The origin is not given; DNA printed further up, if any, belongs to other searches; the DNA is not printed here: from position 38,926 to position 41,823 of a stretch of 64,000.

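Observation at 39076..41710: Stand-alone TIR - coiled-coil - 14x WD40 protein: candidate NADase-type sensor/effector without a STAND NTPase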

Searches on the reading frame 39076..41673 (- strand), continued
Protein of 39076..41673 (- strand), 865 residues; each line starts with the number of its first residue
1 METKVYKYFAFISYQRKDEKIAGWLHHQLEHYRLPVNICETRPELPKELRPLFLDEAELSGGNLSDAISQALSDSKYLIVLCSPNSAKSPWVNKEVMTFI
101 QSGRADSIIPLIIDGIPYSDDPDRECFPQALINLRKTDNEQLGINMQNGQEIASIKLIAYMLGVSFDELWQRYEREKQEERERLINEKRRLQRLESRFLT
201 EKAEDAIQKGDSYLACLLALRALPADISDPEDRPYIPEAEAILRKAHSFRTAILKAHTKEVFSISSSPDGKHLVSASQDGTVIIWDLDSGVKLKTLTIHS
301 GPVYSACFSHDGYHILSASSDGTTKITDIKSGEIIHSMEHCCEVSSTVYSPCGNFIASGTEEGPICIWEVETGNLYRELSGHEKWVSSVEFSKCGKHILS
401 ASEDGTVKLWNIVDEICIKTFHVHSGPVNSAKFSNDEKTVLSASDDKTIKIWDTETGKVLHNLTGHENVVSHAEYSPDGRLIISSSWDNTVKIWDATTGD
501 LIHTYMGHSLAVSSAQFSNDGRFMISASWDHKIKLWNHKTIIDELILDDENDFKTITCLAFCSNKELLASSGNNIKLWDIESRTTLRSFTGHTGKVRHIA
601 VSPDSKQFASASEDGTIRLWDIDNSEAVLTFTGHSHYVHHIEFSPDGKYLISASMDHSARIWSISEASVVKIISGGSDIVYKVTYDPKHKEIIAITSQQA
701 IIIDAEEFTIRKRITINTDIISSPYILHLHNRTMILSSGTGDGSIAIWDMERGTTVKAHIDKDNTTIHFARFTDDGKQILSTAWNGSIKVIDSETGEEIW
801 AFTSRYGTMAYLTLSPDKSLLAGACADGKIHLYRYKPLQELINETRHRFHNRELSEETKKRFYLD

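Call 54: fold_search(model_id=the predicted structure, library=pdb)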
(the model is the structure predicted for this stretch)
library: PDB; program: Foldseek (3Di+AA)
matches with E <= 10: 2000; with E <= 0.001: 1965
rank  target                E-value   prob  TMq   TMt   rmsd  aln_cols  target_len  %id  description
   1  2ymu_A                1.0e-50  1.00  0.32  0.48  18.0       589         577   32  Structure of a highly repetitive propeller structure (released 2012-10-17)
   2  7mqa_LR               1.1e-39  1.00  0.31  0.35  17.9       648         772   17  Cryo-EM structure of the human SSU processome, state post-A1 (released 2021-09-22)
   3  3sfz                  4.9e-39  1.00  0.32  0.25  15.0       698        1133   19  Crystal structure of full-length murine Apaf-1 (released 2011-08-24)
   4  7mq8_LR               4.9e-39  1.00  0.31  0.35  17.9       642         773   17  Cryo-EM structure of the human SSU processome, state pre-A1 (released 2021-09-22)
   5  9n73_LO               1.5e-38  1.00  0.30  0.32  16.8       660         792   18  SSU processome maturation and disassembly, State G (released 2025-10-29)
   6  3shf                  5.9e-38  1.00  0.32  0.25  15.1       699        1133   19  Crystal structure of the R265S mutant of full-length murine Apaf-1 (released 2011-08-24)
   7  9n6z_LO               6.1e-38  1.00  0.31  0.33  17.1       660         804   18  SSU processome maturation and disassembly, State D (released 2025-11-05)
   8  5i2t                  3.3e-37  1.00  0.32  0.44  16.7       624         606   20  Domain characterization of the WD protein Pwp2 and their relevance in ribosome biogenesis (released 2017-06-21)
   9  3j2t_A                1.3e-36  1.00  0.32  0.25  28.4      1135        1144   15  An improved model of the human apoptosome (released 2013-04-10)
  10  6lqr_B1               2.0e-36  1.00  0.31  0.33  16.9       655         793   19  Cryo-EM structure of 90S small subunit preribosomes in transition states (State C) (released 2020-09-16)
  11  7mqa_LQ               4.8e-36  1.00  0.30  0.31  17.5       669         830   16  Cryo-EM structure of the human SSU processome, state post-A1 (released 2021-09-22)
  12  7d4i_B1               6.5e-36  1.00  0.30  0.33  17.1       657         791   19  Cryo-EM structure of 90S small ribosomal precursors complex with the DEAH-box RNA helicase Dhr1 (State F) (released 2021-10-06)
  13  5juy_A                1.0e-35  1.00  0.33  0.25  23.7       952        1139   16  Active human apoptosome with procaspase-9 (released 2016-10-19)
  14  5juy_B                1.0e-35  1.00  0.33  0.23  23.7       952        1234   16  Active human apoptosome with procaspase-9 (released 2016-10-19)
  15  6zqd_UA               1.4e-35  1.00  0.30  0.32  17.3       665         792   19  Cryo-EM structure of the 90S pre-ribosome from Saccharomyces cerevisiae, state Post-A1 (released 2020-09-23)
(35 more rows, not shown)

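Call 56: search_protein_families(library=pfam, proteins=[L083:2998-5904:+], max_evalue=0.01)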
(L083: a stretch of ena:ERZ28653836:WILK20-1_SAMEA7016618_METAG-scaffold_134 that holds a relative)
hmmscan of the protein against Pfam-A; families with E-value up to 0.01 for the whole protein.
L083:2998-5904:+ (968 aa): 11 families
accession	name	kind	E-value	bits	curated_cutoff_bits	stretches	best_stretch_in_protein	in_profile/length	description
PF13374.12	TPR_10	-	5.5e-65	214.1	27.5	10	678-712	2-36/42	Tetratricopeptide repeat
PF13424.12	TPR_12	-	4.7e-64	213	30.1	10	631-710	2-77/77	Tetratricopeptide repeat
PF00515.34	TPR_1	-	8.3e-37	124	27.8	6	679-709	2-32/34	Tetratricopeptide repeat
PF24885.1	TPR_NPHP3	-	2.3e-27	96.4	100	6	669-759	134-218/239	Nephrocystin-3 TPR domain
PF07719.23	TPR_2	-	7e-27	91.7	27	2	679-708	2-31/34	Tetratricopeptide repeat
PF13181.12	TPR_8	-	1.1e-21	75.5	25.7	1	678-710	1-33/34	Tetratricopeptide repeat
PF13431.12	TPR_17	-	3.4e-14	52.3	24.4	0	817-836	14-33/34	Tetratricopeptide repeat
PF13176.12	TPR_7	-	2.2e-10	40.2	27.9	1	866-893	3-30/36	Tetratricopeptide repeat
PF12862.13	ANAPC5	-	8.8e-06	26.1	23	0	679-711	39-71/91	Anaphase-promoting complex subunit 5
PF14559.12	TPR_19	-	0.00022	21.9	25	0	788-837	2-46/68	Tetratricopeptide repeat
PF10264.15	Stork_head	-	0.0046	17.6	27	0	798-837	34-73/79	Winged helix Storkhead-box1 domain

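Call 65: find_encoding_contigs(protein=P0002, flank=6000, max_places=2)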
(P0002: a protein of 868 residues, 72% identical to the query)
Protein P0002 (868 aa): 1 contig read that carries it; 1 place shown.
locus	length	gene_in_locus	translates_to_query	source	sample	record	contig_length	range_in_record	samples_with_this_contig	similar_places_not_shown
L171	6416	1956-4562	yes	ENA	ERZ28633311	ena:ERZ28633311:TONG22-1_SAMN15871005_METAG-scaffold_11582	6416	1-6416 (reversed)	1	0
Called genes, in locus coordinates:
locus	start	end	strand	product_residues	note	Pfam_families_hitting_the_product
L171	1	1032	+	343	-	?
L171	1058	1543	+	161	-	-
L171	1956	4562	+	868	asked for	PF08937:ThsB_TIR, PF13676:TIR_2, PF20426:NBCH_WD40, PF23381:Beta-prop_IFT122_1st, PF23409:Beta-prop_EML, PF24105:Beta-prop_CAF1B_HIR1, PF24807:WD40_CDC20-Fz, PF24814:WD40_Prp19, +119 more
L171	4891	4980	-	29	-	-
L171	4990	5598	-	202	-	PF18165:pP_pnuc_1, PF18166:pP_pnuc_2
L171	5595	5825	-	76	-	PF18165:pP_pnuc_1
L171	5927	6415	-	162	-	?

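Call 66: find_encoding_contigs(protein=P0006, flank=6000, max_places=3)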
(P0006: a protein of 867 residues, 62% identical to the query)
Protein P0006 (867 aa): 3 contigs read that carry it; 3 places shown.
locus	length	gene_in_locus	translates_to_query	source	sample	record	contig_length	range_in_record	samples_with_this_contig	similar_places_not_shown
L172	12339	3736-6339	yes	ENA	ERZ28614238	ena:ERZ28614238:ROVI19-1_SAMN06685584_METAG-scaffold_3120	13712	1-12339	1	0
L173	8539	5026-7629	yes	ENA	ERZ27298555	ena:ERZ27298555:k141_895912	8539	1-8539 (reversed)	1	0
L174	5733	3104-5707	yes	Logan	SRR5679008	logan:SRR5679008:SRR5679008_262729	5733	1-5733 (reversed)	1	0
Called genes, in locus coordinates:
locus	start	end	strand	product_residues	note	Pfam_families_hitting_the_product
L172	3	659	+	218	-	?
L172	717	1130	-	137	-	-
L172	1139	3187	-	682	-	-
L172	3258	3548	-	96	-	PF02026:RyR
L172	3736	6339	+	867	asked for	PF08937:ThsB_TIR, PF13676:TIR_2, PF24105:Beta-prop_CAF1B_HIR1, PF24814:WD40_Prp19, PF24817:WD40_WDHD1_1st, PF25047:Beta-prop_TEP1_2nd, PF25174:Beta-prop_THOC3, PF25175:Beta-prop_WDR5, +133 more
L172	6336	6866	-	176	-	PF05099:TerB, PF00226:DnaJ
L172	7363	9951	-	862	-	PF20703:nSTAND1, PF08937:ThsB_TIR (faint), PF01582:TIR, PF13676:TIR_2, PF03781:FGE-sulfatase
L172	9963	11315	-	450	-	PF13289:SIR2_2 (weak), PF13676:TIR_2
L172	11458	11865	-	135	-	-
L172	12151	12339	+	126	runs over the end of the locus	PF13240:Zn_Ribbon_1 (weak), PF04505:CD225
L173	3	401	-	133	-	?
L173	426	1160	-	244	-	PF00696:AA_kinase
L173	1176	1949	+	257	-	-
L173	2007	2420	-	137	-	-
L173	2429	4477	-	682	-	-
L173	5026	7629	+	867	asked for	PF08937:ThsB_TIR, PF13676:TIR_2, PF24105:Beta-prop_CAF1B_HIR1, PF24814:WD40_Prp19, PF24817:WD40_WDHD1_1st, PF25047:Beta-prop_TEP1_2nd, PF25174:Beta-prop_THOC3, PF25175:Beta-prop_WDR5, +133 more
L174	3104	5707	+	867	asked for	PF08937:ThsB_TIR, PF13676:TIR_2, PF24105:Beta-prop_CAF1B_HIR1, PF24814:WD40_Prp19, PF24817:WD40_WDHD1_1st, PF25047:Beta-prop_TEP1_2nd, PF25174:Beta-prop_THOC3, PF25175:Beta-prop_WDR5, +133 more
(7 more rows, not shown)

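Call 67: find_encoding_contigs(protein=P0008, flank=6000, max_places=2)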
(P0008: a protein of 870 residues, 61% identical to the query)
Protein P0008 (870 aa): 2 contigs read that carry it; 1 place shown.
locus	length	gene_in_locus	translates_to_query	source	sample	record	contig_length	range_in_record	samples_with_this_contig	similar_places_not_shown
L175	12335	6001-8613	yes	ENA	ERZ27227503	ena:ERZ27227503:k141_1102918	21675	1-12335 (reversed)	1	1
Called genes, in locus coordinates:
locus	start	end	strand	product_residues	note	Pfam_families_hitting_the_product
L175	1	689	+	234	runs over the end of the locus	PF04402:SIMPL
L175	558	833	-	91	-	-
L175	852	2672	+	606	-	PF03235:GmrSD_N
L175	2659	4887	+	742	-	PF03235:GmrSD_N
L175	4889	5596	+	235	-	PF00106:adh_short, PF08659:KR (faint), PF23441:SDR (faint), PF13561:adh_short_C2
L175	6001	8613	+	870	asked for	PF08937:ThsB_TIR, PF13676:TIR_2, PF24105:Beta-prop_CAF1B_HIR1, PF24814:WD40_Prp19, PF24817:WD40_WDHD1_1st, PF25047:Beta-prop_TEP1_2nd, PF25172:Beta-prop_WDR3_2nd, PF25173:Beta-prop_WDR3_1st, +128 more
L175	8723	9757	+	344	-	PF08240:ADH_N, PF00107:ADH_zinc_N (weak), PF13602:ADH_zinc_N_2 (weak)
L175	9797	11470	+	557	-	-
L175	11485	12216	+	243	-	-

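Call 68: search_protein_families(library=pfam, proteins=[L172:1139-3187:-, L172:717-1130:-, L171:1058-1543:+], max_evalue=0.05)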
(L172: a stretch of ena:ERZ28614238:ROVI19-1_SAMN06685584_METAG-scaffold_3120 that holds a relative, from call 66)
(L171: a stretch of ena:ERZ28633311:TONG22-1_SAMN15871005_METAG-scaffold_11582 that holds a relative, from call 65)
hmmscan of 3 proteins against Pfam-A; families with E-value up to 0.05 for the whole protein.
L172:1139-3187:- (682 aa): 2 families
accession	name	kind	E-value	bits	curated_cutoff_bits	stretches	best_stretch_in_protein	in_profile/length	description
PF22614.2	Slo-like_RCK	-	0.0012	19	24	1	136-222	2-90/119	Calcium-activated potassium channel slowpoke-like RCK domain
PF02026.21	RyR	-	0.012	16.3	27.4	0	643-681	44-82/91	RyR domain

L172:717-1130:- (137 aa): 3 families
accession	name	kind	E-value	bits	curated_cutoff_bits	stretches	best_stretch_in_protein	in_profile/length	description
PF15450.11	CCDC154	-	0.00083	18.4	28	1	62-131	52-124/530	Coiled-coil domain-containing protein 154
PF05008.21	V-SNARE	-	0.0054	17.6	25.9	1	57-110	35-88/92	Vesicle transport v-SNARE protein N-terminus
PF24615.2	Spectrin_Anc-1_2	-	0.048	14.4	28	0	64-130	43-103/105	Nuclear anchorage protein 1, spectrin repeat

L171:1058-1543:+ (161 aa): 0 families

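Call 69: search_protein_families(library=padloc, proteins=[L172:1139-3187:-, L172:717-1130:-, L172:7363-9951:-, L172:9963-11315:-, L175:852-2672:+, L175:2659-4887:+, L081:4884-6911:-], max_evalue=0.001)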
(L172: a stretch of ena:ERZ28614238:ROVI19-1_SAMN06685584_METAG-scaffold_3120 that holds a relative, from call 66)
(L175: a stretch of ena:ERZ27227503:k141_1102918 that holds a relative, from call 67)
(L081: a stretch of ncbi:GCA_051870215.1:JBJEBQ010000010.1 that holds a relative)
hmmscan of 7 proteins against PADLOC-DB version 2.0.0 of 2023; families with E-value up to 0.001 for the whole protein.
L172:1139-3187:- (682 aa): 0 families

L172:717-1130:- (137 aa): 0 families

L172:7363-9951:- (862 aa): 15 families
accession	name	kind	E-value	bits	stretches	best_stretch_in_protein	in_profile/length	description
PDLC00426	ThsB1|ThsB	-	8.6e-14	49.6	1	401-576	167-336/352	TIR-like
PDLC05062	PDC-S66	-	1.1e-13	49.3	1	445-559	119-226/282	-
PDLC02403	Aga_TIR-PNTD1-PNTD2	-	3.9e-11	40.7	1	482-598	2-119/443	Class I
PDLC02421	Aga_TIR-PNTD1-PNTD2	-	1.2e-10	39.1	1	482-597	3-119/430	Class I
PDLC02012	SAVED5--SAVED_TIR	-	1.8e-10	38.5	1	476-563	7-95/404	-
PDLC00425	ThsB1|ThsB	-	2e-10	38.3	1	481-575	250-351/389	TIR-like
PDLC00436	ThsB1|ThsB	-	5.4e-09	33.8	1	477-566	30-125/183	TIR-like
PDLC00422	ThsB1|ThsB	-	8.5e-07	26.7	1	475-565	33-129/194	TIR-like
PDLC00434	ThsB1|ThsB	-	1.2e-06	25.9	1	484-611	140-270/396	TIR-like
PDLC00437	ThsB1|ThsB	-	2.4e-06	25.6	1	522-598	27-105/129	TIR-like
PDLC00417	ThsB1|ThsB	-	3.2e-06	24.9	1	474-557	158-242/303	TIR-like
PDLC00418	ThsB1|ThsB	-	5.6e-06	24.3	1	484-570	6-99/155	TIR-like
PDLC03015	TIR-NLR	-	1.3e-05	22.2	1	485-573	4-96/824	-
PDLC00419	ThsB1|ThsB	-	0.00022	19.1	1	474-583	19-134/165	TIR-like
PDLC02962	RT-TIR_XII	-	0.00069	16.6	0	476-558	339-422/478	single gene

L172:9963-11315:- (450 aa): 9 families
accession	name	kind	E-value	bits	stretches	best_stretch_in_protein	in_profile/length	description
PDLC05062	PDC-S66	-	8.5e-13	46.4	1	281-366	121-211/282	-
PDLC02421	Aga_TIR-PNTD1-PNTD2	-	5.7e-11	40.2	1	306-407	6-104/430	Class I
PDLC02403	Aga_TIR-PNTD1-PNTD2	-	8.1e-09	33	1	307-406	6-102/443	Class I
PDLC02012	SAVED5--SAVED_TIR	-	9.4e-09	32.8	1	305-356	15-65/404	-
PDLC00728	Effector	-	0.00029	17.9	1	304-354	10-59/432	TIR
PDLC00436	ThsB1|ThsB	-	0.0003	18.3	1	298-362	30-97/183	TIR-like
PDLC03957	bSEFIR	-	0.00031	18.7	1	294-349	37-89/412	-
PDLC00424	ThsB1|ThsB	-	0.0005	17.9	1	292-369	90-167/234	TIR-like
PDLC00727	Effector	-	0.0009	15.8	0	305-340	175-211/590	TIR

L175:852-2672:+ (606 aa): 17 families
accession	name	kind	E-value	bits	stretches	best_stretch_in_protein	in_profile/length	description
PDLC04155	HEC-06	-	1.1e-17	61.8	1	13-84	19-94/562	-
PDLC04157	HEC-06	-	2.5e-17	60.7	1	14-89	22-101/558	-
PDLC04154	HEC-06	-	2.2e-16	57.6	2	13-86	22-102/569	-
PDLC02695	Orf5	-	3.3e-14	50.2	1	13-85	18-103/601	Orf5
PDLC02693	Orf5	-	1.9e-12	45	1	14-285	8-301/543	Orf5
PDLC02691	Orf5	-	4e-12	43.5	1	5-123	11-132/579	Orf5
PDLC02792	SspE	-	1.8e-11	41.2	2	41-91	70-121/771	SspE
PDLC02687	Orf5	-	2.9e-11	40.8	1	14-97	17-107/543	Orf5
PDLC02686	Orf5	-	4.1e-11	40.1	1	6-92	12-108/566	Orf5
PDLC02688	Orf5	-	9.3e-10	35.7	1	14-84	9-85/554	Orf5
PDLC02700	Orf5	-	1.1e-09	35.6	1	14-85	11-88/555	Orf5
PDLC02783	SspE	-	5e-09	33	1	6-97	16-126/793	SspE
PDLC02701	Orf5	-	5.6e-09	33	1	15-85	20-104/596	Orf5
PDLC02786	SspE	-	9.1e-09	32.2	1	11-95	20-120/766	SspE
PDLC02689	Orf5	-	1.2e-08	32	1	14-83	18-89/558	Orf5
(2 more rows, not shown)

L175:2659-4887:+ (742 aa): 0 families

L081:4884-6911:- (675 aa): 109 families (the best 25 are shown)
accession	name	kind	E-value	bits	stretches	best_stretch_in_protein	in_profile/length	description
PDLC04240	PDC-M01A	-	3.7e-132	440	1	34-669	26-637/639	-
PDLC04244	PDC-M01A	-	2.8e-107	357.5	1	192-668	15-474/482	-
PDLC04235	PDC-M01A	-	1.7e-80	269.4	1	197-653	18-487/510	-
PDLC04239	PDC-M01A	-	2.4e-52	176.2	2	516-654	390-528/552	-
PDLC00282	PtuA1|PtuA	-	1.9e-51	173.5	1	200-654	21-498/520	AAA ATPase domain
PDLC04236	PDC-M01A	-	1e-41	141.3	1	314-653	4-366/388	-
PDLC04238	PDC-M01A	-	2.8e-41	139.9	2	515-654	407-546/564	-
PDLC04242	PDC-M01A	-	2.8e-29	99.8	2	515-632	403-520/566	-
PDLC04243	PDC-M01A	-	2e-24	84.1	2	492-636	355-496/537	-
PDLC00283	PtuA1|PtuA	-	1.3e-23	81.9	2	469-594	234-356/448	AAA ATPase domain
PDLC00285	PtuA1|PtuA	-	5.6e-22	76.6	2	505-598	253-346/432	AAA ATPase domain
PDLC04241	PDC-M01A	-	4.2e-19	66.7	1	466-653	232-414/435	-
PDLC00265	PtuA1|PtuA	-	7.4e-19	66.2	1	517-636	306-430/479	AAA ATPase domain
PDLC00266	PtuA1|PtuA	-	9.4e-19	66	1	516-611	313-408/483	AAA ATPase domain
PDLC02914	ATPase-Toprim_I-B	-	2.4e-18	64.6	1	511-598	181-264/443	-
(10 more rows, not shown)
